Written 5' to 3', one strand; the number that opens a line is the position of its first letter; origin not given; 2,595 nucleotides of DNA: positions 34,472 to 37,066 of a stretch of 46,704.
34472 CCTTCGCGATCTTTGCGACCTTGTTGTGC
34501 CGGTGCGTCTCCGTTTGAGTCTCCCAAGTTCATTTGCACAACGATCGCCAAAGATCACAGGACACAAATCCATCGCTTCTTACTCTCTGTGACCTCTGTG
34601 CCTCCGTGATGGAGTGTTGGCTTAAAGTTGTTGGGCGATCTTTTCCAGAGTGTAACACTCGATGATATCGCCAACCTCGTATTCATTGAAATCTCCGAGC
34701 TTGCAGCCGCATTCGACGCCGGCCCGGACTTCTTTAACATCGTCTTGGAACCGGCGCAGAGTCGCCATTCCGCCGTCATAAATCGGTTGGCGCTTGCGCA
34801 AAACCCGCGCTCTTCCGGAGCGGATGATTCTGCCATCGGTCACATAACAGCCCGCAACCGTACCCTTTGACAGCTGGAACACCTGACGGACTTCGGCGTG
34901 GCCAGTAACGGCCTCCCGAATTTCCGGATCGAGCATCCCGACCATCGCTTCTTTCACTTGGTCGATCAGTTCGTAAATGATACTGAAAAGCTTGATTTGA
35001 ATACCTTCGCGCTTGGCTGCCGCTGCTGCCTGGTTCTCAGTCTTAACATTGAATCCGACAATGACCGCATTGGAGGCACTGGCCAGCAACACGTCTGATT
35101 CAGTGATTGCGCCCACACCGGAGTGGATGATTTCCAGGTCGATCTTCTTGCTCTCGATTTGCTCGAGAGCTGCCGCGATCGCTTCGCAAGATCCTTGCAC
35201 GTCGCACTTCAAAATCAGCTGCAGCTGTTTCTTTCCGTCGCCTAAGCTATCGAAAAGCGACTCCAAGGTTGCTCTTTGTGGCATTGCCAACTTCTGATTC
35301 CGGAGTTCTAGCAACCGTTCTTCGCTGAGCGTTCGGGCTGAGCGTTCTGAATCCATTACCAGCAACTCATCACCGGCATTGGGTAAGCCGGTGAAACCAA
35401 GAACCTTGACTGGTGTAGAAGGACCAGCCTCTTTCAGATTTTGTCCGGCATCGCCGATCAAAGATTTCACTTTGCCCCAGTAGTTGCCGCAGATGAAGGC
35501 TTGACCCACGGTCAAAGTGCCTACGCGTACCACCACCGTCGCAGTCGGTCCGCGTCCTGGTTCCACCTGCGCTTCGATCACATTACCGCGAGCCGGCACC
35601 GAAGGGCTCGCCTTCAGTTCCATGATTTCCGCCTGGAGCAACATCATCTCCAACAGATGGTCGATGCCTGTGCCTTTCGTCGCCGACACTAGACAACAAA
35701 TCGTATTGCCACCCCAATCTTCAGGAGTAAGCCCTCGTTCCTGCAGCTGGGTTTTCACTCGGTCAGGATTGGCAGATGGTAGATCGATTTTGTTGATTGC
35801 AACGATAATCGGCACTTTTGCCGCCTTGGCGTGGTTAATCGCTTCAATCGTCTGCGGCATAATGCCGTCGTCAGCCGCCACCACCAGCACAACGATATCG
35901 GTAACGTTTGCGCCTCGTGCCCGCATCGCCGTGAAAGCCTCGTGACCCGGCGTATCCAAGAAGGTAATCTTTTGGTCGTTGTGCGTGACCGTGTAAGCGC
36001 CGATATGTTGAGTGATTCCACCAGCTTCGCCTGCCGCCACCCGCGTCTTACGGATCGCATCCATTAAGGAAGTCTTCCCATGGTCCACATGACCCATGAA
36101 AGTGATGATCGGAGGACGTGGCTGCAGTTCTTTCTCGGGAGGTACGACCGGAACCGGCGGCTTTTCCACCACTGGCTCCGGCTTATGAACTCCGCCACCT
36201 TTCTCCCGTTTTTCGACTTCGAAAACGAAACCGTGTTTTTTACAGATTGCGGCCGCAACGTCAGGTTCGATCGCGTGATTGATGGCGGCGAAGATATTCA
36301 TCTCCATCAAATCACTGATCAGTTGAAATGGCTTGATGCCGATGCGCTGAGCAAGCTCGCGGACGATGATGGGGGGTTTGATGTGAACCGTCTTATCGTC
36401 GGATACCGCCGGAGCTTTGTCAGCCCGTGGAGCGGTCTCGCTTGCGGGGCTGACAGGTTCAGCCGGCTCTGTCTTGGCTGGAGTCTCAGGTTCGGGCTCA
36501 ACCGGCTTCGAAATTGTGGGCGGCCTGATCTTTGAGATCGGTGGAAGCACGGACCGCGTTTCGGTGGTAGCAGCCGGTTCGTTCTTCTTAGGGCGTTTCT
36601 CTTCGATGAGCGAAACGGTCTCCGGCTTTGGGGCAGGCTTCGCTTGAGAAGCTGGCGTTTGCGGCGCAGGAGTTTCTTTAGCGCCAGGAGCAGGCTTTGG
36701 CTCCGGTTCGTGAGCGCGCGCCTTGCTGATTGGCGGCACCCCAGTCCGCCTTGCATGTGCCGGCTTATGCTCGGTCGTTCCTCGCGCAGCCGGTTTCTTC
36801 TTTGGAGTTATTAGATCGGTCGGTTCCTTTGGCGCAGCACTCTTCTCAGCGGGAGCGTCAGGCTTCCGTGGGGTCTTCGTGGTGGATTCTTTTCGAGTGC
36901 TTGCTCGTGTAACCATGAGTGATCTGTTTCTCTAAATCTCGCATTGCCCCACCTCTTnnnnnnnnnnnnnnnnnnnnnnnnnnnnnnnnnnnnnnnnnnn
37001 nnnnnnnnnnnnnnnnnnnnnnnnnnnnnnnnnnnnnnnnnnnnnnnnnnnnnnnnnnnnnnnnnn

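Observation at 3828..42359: Most of the longer intergenic spacers carry a long hairpin or TIR element, usually with arms built from tandem 7-9-nt repeats and a locus-specific unit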

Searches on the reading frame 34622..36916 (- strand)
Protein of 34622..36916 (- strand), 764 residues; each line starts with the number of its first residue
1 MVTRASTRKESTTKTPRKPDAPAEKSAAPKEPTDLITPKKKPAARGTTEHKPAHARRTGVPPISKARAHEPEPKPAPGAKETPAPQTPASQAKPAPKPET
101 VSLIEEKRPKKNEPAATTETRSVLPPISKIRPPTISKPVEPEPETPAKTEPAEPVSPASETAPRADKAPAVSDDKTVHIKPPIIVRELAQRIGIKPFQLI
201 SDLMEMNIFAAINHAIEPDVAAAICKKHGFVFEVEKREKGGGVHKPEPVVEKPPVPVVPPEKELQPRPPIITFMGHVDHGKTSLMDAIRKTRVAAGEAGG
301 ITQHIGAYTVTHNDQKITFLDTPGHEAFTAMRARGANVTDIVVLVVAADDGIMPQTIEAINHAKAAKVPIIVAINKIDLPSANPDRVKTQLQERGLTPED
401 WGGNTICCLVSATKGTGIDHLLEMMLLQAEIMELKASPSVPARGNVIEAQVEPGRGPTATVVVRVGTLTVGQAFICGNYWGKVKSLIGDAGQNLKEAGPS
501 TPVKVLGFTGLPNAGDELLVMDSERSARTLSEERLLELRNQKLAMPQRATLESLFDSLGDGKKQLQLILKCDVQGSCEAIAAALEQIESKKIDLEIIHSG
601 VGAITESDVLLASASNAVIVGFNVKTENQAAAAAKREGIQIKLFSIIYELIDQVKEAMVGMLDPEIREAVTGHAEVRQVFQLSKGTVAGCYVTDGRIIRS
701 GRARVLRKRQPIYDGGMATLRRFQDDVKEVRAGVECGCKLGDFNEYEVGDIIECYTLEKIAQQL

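Call 12: search_protein_families(library=pfam, proteins=[window:34622-36916:-])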
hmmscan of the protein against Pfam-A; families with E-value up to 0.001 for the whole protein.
window:34622-36916:- (764 aa): 12 families
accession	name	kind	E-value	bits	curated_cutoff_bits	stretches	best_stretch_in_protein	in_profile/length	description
PF11987.13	IF-2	-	1.5e-39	134.9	27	1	541-655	2-117/117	Translation-initiation factor 2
PF00009.33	GTP_EFTU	-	4.8e-38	131.1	26.5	1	270-426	5-183/188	Elongation factor Tu GTP binding domain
PF22042.2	EF-G_D2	-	7.8e-22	77.6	27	1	441-520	1-83/84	Elongation factor G domain 2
PF01926.29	MMR_HSR1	-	7.3e-13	49.1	21.9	1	271-376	2-113/113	50S ribosome-binding GTPase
PF04760.21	IF2_N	-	1.3e-07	31.7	25.3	1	185-230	6-52/53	Translation initiation factor IF-2, N-terminal region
PF00025.27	Arf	-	7.5e-07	29.2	22.3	1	272-425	18-170/174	ADP-ribosylation factor family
PF03193.22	RsgA_GTPase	-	5.4e-06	26.8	30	0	335-425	20-104/174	RsgA GTPase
PF02421.24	FeoB_N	-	2.7e-05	24.2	27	1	271-423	3-154/156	Ferrous iron transport protein B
PF00071.28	Ras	-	0.00036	20.6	21.6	1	273-390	4-125/162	Ras family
PF10662.15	PduV-EutP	-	0.00042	20.6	21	1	271-424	4-140/143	Ethanolamine utilisation - propanediol utilisation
PF08477.19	Roc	-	0.00059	20.5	27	0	271-378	2-119/119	Ras of Complex, Roc, domain of DAPkinase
PF09439.16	SRPRB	-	0.00083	19.2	25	0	269-391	4-134/178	Signal recognition particle receptor beta subunit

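Call 13: search_protein_families(library=ncbifam, proteins=[window:34622-36916:-])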
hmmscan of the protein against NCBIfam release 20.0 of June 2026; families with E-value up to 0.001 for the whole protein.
window:34622-36916:- (764 aa): 45 families (the best 25 are shown)
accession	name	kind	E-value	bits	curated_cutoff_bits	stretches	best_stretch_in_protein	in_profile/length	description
TIGR00487.1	IF-2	equivalog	2.8e-227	756.2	424.4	1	174-762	3-584/587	translation initiation factor IF-2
NF003078.0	PRK04004.1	equivalog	2.5e-58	198.1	468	3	265-378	8-139/598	translation initiation factor IF-2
TIGR00491.2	aIF-2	equivalog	2.8e-46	158.1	554.75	2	267-379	3-133/591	translation initiation factor IF-2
NF011418.0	PRK14845.1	equivalog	2.1e-41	141.6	756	2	282-379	475-590/1049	translation initiation factor IF-2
TIGR00231.1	small_GTP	domain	2.2e-31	108.8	42.5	1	271-425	6-162/164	GTP-binding protein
TIGR00475.1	selB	equivalog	3.5e-26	92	242.25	1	270-434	2-170/581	selenocysteine-specific translation elongation factor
TIGR01393.1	lepA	equivalog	3.3e-19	68.7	533.9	1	307-473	57-221/595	translation elongation factor 4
TIGR01394.1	TypA_BipA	equivalog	9.6e-18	63.7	757.3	1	271-390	4-139/594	translational GTPase TypA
NF012153.1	tet_protect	equivalog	7.1e-17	60.9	775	1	271-394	27-144/614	tetracycline resistance ribosomal protection protein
TIGR03680.1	eif2g_arch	equivalog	1.9e-16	60.3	514.5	1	312-440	78-205/407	translation initiation factor IF-2 subunit gamma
NF003077.0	PRK04000.1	equivalog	3.5e-16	59.4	315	1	311-441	81-210/412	translation initiation factor IF-2 subunit gamma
NF009381.0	PRK12740.1-5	subfamily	5.1e-16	58.2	583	1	271-394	36-153/692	elongation factor G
NF007583.0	PRK10218.1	equivalog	2.3e-14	52.3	1260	1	274-391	11-144/607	ribosome-dependent GTPase TypA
TIGR00484.1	EF-G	equivalog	3.1e-14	52.1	659.4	1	275-394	41-154/691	elongation factor G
NF000120.3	47473_otr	exception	6.2e-14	51.5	900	1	271-398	29-149/608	tetracycline resistance ribosomal protection protein Otr(A)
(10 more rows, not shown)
